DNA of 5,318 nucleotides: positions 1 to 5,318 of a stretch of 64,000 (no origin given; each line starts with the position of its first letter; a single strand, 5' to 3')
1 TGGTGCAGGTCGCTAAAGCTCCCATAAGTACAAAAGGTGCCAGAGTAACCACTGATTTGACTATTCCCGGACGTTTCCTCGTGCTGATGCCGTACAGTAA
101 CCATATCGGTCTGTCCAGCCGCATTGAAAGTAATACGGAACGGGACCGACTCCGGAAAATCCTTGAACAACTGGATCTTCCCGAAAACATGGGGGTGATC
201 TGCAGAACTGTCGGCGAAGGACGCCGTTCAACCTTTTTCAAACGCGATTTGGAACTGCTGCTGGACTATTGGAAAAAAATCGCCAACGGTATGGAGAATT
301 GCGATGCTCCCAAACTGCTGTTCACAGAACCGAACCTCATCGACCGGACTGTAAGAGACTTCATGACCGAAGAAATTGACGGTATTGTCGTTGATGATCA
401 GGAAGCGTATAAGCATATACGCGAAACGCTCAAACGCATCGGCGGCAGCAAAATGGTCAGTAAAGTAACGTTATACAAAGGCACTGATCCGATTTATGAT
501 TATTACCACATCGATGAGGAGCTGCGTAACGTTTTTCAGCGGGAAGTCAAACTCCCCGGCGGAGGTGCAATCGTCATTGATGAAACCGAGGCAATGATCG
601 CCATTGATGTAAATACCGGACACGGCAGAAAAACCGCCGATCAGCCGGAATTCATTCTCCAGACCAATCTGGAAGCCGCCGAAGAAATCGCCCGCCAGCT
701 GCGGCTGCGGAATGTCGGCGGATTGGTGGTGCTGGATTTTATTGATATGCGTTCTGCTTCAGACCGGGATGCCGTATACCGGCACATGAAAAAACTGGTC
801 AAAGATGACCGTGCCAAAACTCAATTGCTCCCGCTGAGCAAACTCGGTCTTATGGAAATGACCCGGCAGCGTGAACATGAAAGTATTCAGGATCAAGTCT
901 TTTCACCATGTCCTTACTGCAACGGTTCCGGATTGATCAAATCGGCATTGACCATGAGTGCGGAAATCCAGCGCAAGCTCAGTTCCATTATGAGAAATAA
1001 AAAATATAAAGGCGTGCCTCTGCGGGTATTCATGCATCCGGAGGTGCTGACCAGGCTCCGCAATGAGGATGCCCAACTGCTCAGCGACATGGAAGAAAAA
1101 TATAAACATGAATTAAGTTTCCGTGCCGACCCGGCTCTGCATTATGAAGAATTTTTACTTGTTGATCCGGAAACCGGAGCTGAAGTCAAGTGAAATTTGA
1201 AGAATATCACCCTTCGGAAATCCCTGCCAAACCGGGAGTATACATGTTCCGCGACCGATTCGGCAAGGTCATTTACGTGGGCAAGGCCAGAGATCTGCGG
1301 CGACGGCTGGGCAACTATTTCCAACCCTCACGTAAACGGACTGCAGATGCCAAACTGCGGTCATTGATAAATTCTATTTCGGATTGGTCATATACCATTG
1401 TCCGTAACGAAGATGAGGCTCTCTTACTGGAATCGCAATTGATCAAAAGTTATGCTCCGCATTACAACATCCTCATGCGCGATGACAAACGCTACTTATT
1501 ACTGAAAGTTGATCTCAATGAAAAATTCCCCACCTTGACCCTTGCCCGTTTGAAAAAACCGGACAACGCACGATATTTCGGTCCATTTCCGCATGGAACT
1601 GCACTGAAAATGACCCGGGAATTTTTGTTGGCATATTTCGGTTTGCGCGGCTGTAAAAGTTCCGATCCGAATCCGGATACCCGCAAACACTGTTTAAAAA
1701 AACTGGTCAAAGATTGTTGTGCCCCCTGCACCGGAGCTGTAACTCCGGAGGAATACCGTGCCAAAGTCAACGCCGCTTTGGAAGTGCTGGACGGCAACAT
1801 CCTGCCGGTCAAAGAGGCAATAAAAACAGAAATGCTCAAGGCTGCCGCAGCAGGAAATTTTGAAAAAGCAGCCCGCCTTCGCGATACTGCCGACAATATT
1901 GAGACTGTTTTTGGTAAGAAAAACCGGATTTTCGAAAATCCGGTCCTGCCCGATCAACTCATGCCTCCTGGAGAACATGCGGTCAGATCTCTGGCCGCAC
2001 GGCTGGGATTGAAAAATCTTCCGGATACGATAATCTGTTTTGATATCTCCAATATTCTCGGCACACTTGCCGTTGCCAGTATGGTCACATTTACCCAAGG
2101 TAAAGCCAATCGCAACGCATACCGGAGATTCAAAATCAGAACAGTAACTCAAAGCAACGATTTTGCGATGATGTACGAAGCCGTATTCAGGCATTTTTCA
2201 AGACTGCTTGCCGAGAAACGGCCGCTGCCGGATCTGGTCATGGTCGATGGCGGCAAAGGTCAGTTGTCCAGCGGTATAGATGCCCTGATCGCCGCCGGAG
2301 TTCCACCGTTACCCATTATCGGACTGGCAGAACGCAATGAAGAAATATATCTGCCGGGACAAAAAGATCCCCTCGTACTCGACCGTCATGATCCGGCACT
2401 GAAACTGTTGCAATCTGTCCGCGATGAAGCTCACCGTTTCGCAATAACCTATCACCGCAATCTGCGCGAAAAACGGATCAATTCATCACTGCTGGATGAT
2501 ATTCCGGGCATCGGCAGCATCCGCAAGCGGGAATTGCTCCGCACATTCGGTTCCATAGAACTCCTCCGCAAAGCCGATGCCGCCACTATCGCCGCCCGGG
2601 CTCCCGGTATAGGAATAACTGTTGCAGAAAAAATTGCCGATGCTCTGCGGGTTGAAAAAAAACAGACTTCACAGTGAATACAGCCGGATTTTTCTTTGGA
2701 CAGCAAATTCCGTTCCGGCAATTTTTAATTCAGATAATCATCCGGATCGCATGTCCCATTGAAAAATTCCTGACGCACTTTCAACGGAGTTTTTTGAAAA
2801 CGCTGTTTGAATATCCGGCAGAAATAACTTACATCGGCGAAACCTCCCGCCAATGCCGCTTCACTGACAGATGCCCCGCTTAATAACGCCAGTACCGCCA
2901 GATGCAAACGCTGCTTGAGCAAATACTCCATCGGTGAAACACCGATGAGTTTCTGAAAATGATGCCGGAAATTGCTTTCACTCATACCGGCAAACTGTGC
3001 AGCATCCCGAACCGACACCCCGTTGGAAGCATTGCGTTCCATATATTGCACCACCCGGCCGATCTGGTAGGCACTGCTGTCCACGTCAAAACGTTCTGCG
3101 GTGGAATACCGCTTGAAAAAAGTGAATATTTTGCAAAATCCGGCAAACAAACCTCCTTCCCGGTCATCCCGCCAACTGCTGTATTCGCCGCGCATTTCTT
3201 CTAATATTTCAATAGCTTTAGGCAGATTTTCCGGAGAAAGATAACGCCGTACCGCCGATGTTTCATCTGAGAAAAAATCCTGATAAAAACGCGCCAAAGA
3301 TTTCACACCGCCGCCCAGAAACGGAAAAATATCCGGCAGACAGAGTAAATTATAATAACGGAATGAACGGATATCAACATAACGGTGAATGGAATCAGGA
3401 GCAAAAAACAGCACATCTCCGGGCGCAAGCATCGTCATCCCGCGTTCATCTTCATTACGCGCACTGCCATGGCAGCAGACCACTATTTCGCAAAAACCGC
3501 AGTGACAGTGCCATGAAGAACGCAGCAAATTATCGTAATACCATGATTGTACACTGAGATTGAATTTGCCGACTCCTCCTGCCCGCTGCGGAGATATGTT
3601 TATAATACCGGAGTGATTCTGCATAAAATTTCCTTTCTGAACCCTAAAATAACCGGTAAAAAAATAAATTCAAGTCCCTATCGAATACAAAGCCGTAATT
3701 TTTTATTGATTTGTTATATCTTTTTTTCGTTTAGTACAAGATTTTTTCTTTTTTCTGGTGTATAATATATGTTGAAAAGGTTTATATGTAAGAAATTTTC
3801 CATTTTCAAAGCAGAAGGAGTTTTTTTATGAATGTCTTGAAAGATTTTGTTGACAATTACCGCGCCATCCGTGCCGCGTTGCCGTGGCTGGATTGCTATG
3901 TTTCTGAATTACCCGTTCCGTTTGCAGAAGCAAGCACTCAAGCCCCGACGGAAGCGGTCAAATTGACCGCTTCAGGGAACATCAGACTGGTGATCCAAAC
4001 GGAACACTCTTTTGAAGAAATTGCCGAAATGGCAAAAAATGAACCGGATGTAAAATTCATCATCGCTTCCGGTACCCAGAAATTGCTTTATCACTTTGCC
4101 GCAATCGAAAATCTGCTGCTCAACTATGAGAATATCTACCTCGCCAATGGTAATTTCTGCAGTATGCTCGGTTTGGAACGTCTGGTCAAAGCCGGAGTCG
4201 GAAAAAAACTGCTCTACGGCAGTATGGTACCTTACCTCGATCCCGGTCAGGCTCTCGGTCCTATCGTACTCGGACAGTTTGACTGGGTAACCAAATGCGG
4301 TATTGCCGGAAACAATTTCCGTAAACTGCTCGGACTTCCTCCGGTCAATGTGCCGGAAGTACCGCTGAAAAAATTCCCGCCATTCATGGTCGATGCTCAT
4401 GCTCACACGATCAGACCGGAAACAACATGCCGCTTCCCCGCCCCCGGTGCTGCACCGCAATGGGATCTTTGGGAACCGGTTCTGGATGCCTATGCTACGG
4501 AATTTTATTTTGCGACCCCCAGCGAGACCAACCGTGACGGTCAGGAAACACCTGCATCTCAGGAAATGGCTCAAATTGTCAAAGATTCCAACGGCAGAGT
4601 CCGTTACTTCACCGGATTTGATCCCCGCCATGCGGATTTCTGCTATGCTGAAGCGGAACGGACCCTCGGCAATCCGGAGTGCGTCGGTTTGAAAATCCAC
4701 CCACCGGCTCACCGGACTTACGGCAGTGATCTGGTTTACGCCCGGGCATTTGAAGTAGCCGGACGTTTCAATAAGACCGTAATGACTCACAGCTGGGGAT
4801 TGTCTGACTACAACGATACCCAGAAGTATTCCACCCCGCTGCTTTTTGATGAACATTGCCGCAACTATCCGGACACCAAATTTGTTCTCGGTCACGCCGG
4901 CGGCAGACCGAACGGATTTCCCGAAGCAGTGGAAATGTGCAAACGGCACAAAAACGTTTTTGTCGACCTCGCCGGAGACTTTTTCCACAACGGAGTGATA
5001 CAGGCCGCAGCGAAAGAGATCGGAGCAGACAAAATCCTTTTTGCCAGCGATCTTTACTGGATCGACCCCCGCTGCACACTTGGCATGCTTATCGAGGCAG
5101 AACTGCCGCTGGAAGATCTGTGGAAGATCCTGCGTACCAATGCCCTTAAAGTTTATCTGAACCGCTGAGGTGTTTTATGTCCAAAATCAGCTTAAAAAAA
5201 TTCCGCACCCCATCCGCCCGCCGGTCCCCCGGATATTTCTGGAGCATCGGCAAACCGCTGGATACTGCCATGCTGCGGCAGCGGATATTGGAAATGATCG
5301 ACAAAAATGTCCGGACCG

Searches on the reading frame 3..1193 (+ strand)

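Call 62: search_protein_families(library=pfam, proteins=[window:3-1193:+], max_evalue=0.01)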
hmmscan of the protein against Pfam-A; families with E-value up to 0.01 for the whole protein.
window:3-1193:+ (396 aa): 2 families
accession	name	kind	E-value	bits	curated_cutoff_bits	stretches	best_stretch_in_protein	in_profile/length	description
PF10150.14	RNase_E_G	-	3.1e-97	325.7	25.5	1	20-290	1-269/270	Ribonuclease E/G family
PF20833.2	RNase_E_G_Thio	-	2.7e-08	34.3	26.8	1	302-384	1-81/86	RNase E/G, Thioredoxin-like domain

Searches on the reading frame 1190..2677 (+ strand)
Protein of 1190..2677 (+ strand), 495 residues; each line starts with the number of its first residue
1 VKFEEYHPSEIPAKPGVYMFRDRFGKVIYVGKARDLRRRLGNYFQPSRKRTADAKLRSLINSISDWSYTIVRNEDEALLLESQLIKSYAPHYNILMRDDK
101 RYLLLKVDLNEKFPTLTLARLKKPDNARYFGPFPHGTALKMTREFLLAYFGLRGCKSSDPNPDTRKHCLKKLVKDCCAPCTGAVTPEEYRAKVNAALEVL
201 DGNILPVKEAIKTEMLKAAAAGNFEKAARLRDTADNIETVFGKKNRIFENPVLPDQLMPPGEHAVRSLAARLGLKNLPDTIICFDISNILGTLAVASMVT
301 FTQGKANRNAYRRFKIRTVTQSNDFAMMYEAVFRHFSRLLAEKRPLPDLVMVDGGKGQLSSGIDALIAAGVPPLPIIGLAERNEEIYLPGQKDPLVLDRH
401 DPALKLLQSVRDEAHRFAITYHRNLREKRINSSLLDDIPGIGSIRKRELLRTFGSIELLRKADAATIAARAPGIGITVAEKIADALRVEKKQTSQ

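Call 62: search_protein_families(library=pfam, proteins=[window:1190-2677:+], max_evalue=0.01)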
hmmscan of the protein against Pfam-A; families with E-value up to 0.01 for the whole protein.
window:1190-2677:+ (495 aa): 5 families
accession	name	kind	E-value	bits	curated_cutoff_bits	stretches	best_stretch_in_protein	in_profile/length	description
PF08459.17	UvrC_RNaseH_dom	-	2.1e-50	171.1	22.3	1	271-419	3-159/159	UvrC RNAse H endonuclease domain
PF01541.30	GIY-YIG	-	1.6e-11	44.8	22.6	1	15-93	2-78/78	GIY-YIG catalytic domain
PF14520.12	HHH_5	-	9.3e-08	32.9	27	1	433-487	2-56/57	Helix-hairpin-helix domain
PF02151.25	UVR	-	3.3e-06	27.1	21.5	1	209-238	5-34/36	UvrB/uvrC motif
PF12826.13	HHH_2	-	0.00051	20.6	27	1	438-492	8-61/64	Helix-hairpin-helix motif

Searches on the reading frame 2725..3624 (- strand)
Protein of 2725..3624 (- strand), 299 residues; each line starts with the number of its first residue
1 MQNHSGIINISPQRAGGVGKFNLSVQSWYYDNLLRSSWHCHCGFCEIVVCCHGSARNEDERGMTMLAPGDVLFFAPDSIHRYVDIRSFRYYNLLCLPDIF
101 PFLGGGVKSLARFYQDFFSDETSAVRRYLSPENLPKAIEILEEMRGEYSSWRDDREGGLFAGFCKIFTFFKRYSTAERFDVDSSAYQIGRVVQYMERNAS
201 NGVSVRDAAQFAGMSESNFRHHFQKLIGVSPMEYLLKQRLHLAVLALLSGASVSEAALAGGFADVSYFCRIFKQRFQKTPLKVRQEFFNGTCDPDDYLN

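Call 62: search_protein_families(library=pfam, proteins=[window:2725-3624:-], max_evalue=0.01)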
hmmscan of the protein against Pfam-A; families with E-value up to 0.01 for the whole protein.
window:2725-3624:- (299 aa): 3 families
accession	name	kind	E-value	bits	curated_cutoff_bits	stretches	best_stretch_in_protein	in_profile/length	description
PF12833.13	HTH_18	-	6.7e-20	71.6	33.6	1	209-285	2-79/80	Helix-turn-helix domain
PF00165.29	HTH_AraC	-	7.4e-17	61.5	26.6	2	195-235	1-41/42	Bacterial regulatory helix-turn-helix proteins, AraC family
PF02311.25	AraC_binding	-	2e-09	37.7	21.1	1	23-119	4-99/135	AraC-like ligand binding domain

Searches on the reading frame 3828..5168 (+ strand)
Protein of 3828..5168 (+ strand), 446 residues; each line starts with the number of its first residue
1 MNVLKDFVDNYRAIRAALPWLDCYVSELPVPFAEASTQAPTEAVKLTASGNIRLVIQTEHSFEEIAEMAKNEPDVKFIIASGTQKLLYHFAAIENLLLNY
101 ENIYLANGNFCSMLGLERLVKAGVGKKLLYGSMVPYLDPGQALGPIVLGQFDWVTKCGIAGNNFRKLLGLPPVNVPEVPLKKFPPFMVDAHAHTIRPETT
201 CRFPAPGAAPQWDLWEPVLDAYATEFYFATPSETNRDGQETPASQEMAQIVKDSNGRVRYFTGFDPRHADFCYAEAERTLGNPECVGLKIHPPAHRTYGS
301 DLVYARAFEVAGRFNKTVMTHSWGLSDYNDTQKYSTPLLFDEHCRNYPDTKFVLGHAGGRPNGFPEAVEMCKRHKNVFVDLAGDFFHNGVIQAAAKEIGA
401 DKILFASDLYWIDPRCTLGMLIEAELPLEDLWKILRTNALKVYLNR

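Call 62: search_protein_families(library=pfam, proteins=[window:3828-5168:+], max_evalue=0.01)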
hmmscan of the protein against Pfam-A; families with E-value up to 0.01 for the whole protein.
window:3828-5168:+ (446 aa): 1 family
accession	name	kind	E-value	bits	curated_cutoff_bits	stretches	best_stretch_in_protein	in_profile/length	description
PF04909.20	Amidohydro_2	-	3.1e-29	103.1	26.4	1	188-443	1-287/289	Amidohydrolase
